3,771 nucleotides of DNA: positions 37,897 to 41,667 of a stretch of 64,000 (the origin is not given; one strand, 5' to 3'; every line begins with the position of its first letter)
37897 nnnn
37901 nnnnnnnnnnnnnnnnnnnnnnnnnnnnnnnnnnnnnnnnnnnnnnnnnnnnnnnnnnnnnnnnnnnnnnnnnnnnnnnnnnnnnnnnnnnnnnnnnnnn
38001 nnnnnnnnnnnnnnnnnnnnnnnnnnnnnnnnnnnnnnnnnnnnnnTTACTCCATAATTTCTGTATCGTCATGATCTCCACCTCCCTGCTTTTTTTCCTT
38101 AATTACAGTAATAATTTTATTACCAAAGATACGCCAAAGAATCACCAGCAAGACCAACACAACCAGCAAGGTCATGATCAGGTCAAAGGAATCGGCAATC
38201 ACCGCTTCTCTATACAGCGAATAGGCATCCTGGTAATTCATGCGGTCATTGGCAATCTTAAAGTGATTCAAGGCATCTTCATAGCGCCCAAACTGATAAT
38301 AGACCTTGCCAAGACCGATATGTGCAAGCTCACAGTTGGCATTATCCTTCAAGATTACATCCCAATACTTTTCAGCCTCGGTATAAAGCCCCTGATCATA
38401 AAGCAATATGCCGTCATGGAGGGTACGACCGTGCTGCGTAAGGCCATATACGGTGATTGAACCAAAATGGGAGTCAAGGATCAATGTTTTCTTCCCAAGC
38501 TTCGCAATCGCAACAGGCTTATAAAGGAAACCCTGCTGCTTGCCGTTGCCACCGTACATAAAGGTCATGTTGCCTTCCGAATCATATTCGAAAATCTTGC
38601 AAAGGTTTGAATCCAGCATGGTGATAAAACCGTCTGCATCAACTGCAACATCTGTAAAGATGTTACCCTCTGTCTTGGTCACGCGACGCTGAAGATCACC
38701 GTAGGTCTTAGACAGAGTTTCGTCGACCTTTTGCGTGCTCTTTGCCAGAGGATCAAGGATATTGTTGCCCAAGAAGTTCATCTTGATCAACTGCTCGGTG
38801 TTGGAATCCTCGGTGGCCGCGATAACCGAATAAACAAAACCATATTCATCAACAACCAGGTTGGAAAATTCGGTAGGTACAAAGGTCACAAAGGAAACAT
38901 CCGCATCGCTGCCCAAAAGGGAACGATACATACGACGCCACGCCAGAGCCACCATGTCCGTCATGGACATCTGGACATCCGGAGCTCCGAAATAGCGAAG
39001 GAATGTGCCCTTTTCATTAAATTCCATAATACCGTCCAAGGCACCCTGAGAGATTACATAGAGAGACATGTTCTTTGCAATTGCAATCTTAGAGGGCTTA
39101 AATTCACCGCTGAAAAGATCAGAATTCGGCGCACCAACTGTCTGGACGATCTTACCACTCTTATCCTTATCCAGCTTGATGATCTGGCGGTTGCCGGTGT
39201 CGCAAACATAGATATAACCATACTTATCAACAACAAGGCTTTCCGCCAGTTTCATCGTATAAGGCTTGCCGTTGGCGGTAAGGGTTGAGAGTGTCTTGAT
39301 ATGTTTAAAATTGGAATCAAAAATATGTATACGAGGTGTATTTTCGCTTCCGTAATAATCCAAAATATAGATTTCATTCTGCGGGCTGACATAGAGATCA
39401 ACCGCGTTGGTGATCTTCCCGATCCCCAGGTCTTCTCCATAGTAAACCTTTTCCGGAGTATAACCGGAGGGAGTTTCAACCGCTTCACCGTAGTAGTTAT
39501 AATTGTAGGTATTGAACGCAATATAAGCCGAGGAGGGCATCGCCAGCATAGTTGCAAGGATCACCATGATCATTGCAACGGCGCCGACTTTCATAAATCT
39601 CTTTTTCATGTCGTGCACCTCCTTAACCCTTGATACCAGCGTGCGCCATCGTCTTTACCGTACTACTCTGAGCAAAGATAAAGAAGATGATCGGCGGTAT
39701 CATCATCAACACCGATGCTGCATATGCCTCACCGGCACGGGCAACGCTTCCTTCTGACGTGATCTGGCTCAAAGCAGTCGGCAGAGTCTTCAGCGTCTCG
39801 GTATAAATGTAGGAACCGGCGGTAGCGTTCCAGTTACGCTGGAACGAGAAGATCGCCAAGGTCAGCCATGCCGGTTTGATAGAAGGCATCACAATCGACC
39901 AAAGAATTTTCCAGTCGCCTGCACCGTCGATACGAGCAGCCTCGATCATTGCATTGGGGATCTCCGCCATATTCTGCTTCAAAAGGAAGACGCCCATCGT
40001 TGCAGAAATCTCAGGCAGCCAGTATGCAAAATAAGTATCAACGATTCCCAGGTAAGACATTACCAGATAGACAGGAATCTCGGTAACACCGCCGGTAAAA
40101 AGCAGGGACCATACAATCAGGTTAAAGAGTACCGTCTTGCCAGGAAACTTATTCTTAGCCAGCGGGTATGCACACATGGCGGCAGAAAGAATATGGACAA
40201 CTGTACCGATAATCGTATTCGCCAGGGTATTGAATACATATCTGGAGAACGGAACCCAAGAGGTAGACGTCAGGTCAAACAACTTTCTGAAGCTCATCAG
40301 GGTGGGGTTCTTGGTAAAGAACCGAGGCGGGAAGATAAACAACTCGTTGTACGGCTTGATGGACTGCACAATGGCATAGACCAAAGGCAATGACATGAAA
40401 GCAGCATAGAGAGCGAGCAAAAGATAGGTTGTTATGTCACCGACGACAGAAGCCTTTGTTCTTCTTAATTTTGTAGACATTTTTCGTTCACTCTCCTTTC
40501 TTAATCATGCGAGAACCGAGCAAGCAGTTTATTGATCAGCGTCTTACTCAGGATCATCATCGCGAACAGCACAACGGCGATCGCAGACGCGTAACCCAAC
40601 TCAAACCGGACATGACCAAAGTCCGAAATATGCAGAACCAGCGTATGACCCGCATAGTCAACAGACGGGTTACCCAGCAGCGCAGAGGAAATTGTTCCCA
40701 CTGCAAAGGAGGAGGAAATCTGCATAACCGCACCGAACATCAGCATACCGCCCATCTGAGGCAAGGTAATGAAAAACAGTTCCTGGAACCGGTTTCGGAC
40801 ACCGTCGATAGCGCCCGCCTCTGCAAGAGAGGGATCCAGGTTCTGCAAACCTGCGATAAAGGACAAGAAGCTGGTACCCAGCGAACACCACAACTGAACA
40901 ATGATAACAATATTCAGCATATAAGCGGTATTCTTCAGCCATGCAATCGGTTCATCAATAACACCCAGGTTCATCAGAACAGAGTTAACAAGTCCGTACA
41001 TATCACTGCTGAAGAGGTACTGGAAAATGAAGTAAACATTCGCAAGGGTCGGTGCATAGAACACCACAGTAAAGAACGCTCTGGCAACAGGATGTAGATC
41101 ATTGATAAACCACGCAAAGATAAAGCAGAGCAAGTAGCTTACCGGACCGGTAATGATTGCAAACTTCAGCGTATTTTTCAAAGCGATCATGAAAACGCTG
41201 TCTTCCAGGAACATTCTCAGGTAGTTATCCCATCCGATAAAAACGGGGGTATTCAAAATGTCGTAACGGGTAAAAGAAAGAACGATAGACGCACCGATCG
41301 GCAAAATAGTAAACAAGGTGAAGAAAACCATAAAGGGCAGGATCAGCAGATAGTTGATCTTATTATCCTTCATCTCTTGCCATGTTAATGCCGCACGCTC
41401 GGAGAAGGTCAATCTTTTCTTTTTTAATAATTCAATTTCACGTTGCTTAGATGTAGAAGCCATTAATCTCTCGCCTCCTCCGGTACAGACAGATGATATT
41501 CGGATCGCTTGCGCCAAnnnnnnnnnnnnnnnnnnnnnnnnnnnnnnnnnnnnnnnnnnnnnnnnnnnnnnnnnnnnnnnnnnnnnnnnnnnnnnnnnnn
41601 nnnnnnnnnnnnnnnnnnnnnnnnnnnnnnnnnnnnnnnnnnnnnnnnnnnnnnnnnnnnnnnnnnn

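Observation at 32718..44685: ATPase-less 8-gene operon: one giant binding protein, two complete ABC permease pairs and three non-transporter envelope proteins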

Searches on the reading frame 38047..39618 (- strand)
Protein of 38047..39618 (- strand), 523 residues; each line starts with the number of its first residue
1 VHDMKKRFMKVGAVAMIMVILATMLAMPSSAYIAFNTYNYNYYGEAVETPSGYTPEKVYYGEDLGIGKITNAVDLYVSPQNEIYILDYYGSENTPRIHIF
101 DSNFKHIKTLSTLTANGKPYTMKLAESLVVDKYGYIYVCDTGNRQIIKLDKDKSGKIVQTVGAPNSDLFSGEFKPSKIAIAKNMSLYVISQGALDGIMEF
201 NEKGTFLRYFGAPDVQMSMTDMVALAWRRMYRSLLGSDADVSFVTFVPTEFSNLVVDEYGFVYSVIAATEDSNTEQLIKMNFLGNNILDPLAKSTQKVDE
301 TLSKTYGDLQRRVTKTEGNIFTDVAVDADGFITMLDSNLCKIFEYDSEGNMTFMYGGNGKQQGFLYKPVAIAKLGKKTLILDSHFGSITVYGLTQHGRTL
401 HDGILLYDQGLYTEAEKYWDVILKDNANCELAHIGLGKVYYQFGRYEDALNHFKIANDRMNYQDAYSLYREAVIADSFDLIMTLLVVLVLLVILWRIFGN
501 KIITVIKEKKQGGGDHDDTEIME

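Call 3: search_protein_families(library=pfam, proteins=[window:38047-39618:-], max_evalue=0.01)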
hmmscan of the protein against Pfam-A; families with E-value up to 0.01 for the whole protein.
window:38047-39618:- (523 aa): 9 families
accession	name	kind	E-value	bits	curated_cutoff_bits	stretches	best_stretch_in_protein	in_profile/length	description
PF13432.12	TPR_16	-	4.4e-06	27.5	32.7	1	403-454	4-55/65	Tetratricopeptide repeat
PF07719.23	TPR_2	-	3.3e-05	24.1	27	0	432-454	3-25/34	Tetratricopeptide repeat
PF13424.12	TPR_12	-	0.00072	20.1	30.1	0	409-454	16-69/77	Tetratricopeptide repeat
PF00515.34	TPR_1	-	0.00076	19.6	27.8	0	432-454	3-25/34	Tetratricopeptide repeat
PF13374.12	TPR_10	-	0.0009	19.6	27.5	0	436-453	8-25/42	Tetratricopeptide repeat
PF01436.27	NHL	-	0.00097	19.5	20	0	72-89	4-21/28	NHL repeat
PF14559.12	TPR_19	-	0.0013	19.4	25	1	406-453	1-48/68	Tetratricopeptide repeat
PF07720.18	TPR_3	-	0.0057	17.2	20.7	0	435-454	6-25/34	Tetratricopeptide repeat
PF21505.3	RPN2_N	-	0.0061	16.5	27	1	430-481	56-106/296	26S proteasome subunit RPN2, N-terminal domain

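Call 4: search_protein_families(library=ncbifam, proteins=[window:38047-39618:-], max_evalue=0.01)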
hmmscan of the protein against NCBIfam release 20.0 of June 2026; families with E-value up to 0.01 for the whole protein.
window:38047-39618:- (523 aa): 2 families
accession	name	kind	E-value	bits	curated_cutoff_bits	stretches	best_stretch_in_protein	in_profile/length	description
NF035926.1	scyF_NHL_VPEP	equivalog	7.2e-08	32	350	1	65-212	97-238/376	scytonemin biosynthesis PEP-CTERM protein ScyF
TIGR02552.1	LcrH_SycD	equivalog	0.0063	16.2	104.8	1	406-471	28-92/136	SycD/LcrH family type III secretion system chaperone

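Call 69: search_solved_structures(query=A7, max_evalue=1)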
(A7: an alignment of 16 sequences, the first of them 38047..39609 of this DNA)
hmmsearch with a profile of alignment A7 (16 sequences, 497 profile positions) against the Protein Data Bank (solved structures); distinct sequences matched with E-value up to 1: 164 (the best 60 are shown).
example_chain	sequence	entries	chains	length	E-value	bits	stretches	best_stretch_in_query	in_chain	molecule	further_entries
9qhb_A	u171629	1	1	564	4.5e-48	167.2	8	387-440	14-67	Engineered tetratricopeptide repeat protein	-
3wwa_A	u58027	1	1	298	1.2e-47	165.8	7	114-143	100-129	Pizza7H protein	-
6qsd_A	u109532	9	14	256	6e-43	150.3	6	114-143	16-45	Pizza6S | Pizza6-S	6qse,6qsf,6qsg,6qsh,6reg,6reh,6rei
6f0t_A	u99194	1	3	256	7.1e-43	150.1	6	114-143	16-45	Pizza6-SFW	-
6rej_A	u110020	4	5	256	9.9e-43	149.6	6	114-143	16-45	Pizza6-SH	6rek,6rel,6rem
6ren_A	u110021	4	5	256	2.5e-42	148.3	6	114-143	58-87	3fPizza6-SH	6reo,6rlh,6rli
6d69_A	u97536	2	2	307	5.6e-42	147.1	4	62-152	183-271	NHL Repeat Region of D. melanogaster Thin | Thin, isoform D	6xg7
7zqg_A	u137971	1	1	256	1.8e-41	145.5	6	114-143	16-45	Pizza6-KSH-TSH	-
3ww9_A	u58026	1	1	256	2.4e-41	145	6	114-143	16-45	pizza6 protein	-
7zpw_A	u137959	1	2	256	3.2e-41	144.6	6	114-143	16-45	Pizza6-TSK-TSH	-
7zq2_A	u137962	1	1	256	5.6e-41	143.8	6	114-143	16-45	Pizza6-RSH-TSH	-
6f0s_A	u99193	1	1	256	7.4e-41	143.4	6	114-143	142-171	Pizza6-SYW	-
7zpz_A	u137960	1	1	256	9.3e-41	143.1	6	114-143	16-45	Pizza6-TSR-TSH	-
7zph_A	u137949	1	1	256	1.3e-40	142.7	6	114-143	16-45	Pizza6-TNK-RSH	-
7zcj_A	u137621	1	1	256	3.1e-40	141.4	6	114-143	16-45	Pizza6-TNH-TSH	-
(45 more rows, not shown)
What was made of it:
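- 38047..39609 (-): Extracytoplasmic NHL beta-propeller plus TPR protein, with an N-terminal signal/anchor and a C-terminal TM helix. Profile A7 hits the PknD sensor domain, Pizza and TRIM71 NHL propellers, and consensus TPR proteins (call 69).
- On NHL-repeat six-bladed beta-propeller: The family profile hits NHL propellers (Pizza, PknD sensor, TRIM71, Thin) with E 1e-47 to 1e-28 in multiple stretches (call 69).
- The propeller resembles the extracellular sensor domain of PknD (call 69).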

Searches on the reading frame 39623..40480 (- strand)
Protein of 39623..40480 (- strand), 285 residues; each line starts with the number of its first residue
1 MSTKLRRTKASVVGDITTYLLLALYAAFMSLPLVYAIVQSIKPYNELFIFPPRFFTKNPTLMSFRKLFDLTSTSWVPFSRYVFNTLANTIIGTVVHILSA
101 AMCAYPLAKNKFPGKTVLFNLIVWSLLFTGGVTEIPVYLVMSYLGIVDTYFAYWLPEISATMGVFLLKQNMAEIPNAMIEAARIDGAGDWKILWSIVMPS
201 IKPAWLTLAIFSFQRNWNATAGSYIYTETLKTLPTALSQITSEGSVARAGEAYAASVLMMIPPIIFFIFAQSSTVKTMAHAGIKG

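Call 3: search_protein_families(library=pfam, proteins=[window:39623-40480:-], max_evalue=0.01)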
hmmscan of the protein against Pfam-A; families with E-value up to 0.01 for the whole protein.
window:39623-40480:- (285 aa): 1 family
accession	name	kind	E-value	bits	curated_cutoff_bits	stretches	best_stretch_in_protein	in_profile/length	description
PF00528.27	BPD_transp_1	-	1.6e-09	38.2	26.4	1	159-271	64-175/184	Binding-protein-dependent transport system inner membrane component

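Call 4: search_protein_families(library=ncbifam, proteins=[window:39623-40480:-], max_evalue=0.01)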
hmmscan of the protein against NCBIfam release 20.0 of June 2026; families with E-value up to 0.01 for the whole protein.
window:39623-40480:- (285 aa): 16 families
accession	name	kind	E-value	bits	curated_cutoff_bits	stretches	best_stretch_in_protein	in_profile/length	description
NF008210.0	PRK10973.1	equivalog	1.3e-21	77.5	297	1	16-278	10-276/281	sn-glycerol-3-phosphate ABC transporter permease UgpE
NF040932.1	ABC_arch_GlcU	equivalog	6.8e-21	75.1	340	1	18-279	5-265/272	glucose ABC transporter permease GlcU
NF008231.0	PRK10998.1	equivalog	7.6e-11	42.1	261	1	10-285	8-296/296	maltose ABC transporter permease MalG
TIGR02139.1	permease_CysT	equivalog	3.5e-07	30.1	246.1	1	50-217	22-201/265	sulfate ABC transporter permease subunit CysT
TIGR01097.1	PhnE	equivalog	4.1e-07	29.7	216.7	1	41-218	33-197/252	phosphonate ABC transporter, permease protein PhnE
NF007047.0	PRK09500.1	equivalog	7.2e-07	29.1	326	1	27-271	16-249/257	spermidine/putrescine ABC transporter permease PotC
NF008208.0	PRK10971.1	equivalog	2e-06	27.5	415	1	85-217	63-209/277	sulfate/thiosulfate ABC transporter permease CysT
TIGR00969.1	3a0106s02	subfamily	6.8e-06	25.7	240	1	85-218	66-213/272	sulfate ABC transporter permease subunit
TIGR02140.1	permease_CysW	equivalog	8.1e-06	25.5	329.1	1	86-268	53-250/261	sulfate ABC transporter permease subunit CysW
TIGR01581.1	Mo_ABC_porter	hypoth_equivalog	8.4e-06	25.4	210.3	1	158-216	113-171/225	ABC transporter permease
NF006939.0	PRK09421.1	equivalog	3.5e-05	23.3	262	1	89-240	19-189/230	molybdate ABC transporter permease subunit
TIGR02141.1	modB_ABC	equivalog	8.2e-05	22.3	182.6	1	86-216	4-148/208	molybdate ABC transporter permease subunit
NF011624.0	PRK15050.1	equivalog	0.00044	19.4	247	1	134-237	152-251/297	2-aminoethylphosphonate ABC transporter permease subunit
NF011691.0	PRK15111.1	equivalog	0.00082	19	379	1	78-206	88-217/296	putrescine export ABC transporter permease SapC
NF008232.0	PRK10999.1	equivalog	0.0029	16.4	392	1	171-219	398-446/520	maltose ABC transporter permease MalF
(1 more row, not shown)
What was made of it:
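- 39623..40480 (-): Permease 1G (MalG/UgpE-like, EAA motif at residue 180). BPD_transp_1 1.6e-9 and UgpE 1.3e-21 (calls 3, 4).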

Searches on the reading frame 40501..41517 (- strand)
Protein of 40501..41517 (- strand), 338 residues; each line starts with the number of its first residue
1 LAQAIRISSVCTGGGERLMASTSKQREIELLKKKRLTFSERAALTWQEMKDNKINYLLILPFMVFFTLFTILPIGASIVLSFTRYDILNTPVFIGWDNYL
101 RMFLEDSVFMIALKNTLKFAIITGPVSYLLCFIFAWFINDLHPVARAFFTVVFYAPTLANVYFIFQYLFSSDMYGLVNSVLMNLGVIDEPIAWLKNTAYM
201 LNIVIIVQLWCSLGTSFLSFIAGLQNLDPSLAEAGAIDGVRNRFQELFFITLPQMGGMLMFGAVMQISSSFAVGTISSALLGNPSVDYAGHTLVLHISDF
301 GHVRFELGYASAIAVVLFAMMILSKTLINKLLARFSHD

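Call 3: search_protein_families(library=pfam, proteins=[window:40501-41517:-], max_evalue=0.01)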
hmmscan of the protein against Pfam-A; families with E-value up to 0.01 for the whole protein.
window:40501-41517:- (338 aa): 0 families

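Call 4: search_protein_families(library=ncbifam, proteins=[window:40501-41517:-], max_evalue=0.01)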
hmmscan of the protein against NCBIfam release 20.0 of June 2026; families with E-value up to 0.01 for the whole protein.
window:40501-41517:- (338 aa): 3 families
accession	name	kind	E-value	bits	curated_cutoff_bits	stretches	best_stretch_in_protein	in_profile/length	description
NF007852.0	PRK10561.1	equivalog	1.9e-17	64.1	335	1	51-323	10-279/295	sn-glycerol-3-phosphate ABC transporter permease UgpA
NF007044.0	PRK09497.1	equivalog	2.6e-13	50.1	348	1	51-334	4-280/285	spermidine/putrescine ABC transporter permease PotB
NF040931.1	ABC_arch_GlcT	equivalog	1.2e-12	48.1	360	1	59-322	2-263/278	glucose ABC transporter permease GlcT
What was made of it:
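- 40501..41463 (-): Permease 1F (MalF/UgpA-like, 6 TM, EAA motif at residue 215). NCBIfam UgpA 1.9e-17, no Pfam hit (calls 3, 4).
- Checked: The fourth (40501-41463) hits nothing in Pfam but matches UgpA/PotB/GlcT models in NCBIfam (1.9e-17) (calls 3, 4).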
